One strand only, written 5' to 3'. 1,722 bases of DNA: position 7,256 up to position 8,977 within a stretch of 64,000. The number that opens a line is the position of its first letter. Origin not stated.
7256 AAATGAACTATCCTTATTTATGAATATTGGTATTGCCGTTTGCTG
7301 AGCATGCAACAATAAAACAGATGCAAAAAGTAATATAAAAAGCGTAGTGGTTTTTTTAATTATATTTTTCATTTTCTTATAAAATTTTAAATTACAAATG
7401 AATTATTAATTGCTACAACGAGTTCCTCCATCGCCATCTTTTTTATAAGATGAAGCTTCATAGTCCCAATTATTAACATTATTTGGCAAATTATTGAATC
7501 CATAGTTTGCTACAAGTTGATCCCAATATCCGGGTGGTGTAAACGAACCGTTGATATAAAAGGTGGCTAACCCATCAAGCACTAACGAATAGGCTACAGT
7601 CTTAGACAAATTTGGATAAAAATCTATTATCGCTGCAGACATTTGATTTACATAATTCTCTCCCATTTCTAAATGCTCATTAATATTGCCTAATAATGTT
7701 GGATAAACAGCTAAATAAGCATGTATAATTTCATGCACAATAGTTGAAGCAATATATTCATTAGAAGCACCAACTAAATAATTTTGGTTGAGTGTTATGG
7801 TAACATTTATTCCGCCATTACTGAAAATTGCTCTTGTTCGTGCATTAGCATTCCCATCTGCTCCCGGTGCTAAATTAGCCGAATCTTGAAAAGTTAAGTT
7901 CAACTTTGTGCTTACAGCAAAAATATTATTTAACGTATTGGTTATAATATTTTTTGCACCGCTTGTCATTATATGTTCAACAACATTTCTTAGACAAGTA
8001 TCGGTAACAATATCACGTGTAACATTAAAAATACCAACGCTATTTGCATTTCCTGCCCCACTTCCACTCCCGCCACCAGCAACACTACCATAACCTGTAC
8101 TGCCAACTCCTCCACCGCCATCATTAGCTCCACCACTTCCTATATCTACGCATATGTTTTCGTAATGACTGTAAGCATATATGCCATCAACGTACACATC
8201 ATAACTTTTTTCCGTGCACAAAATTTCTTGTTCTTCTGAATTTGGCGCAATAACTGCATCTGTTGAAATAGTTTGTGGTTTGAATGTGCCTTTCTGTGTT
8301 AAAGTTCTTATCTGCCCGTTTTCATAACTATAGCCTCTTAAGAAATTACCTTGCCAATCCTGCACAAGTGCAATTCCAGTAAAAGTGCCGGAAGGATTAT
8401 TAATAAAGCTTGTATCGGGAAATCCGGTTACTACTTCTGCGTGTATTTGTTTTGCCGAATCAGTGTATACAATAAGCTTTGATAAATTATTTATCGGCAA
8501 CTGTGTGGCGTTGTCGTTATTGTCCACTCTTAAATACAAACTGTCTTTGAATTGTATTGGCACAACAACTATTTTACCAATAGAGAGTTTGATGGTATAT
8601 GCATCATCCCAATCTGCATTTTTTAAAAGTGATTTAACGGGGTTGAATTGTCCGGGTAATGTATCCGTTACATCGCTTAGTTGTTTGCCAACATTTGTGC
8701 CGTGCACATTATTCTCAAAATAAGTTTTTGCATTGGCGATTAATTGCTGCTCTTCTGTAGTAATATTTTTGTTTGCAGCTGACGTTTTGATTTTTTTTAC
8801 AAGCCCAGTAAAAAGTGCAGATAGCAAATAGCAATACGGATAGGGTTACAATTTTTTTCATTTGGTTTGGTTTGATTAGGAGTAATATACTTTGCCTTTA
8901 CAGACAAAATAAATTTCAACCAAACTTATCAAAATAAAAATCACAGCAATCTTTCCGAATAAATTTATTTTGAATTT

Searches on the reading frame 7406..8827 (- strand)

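Call 14: search_protein_families(library=pfam, proteins=[window:7406-8827:-], max_evalue=0.01)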
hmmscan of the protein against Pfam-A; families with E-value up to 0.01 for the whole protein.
window:7406-8827:- (473 aa): 1 family
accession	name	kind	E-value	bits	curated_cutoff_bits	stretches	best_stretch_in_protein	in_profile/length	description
PF10263.15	SprT-like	-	4.3e-05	23.8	25.6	1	325-377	34-79/108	SprT-like family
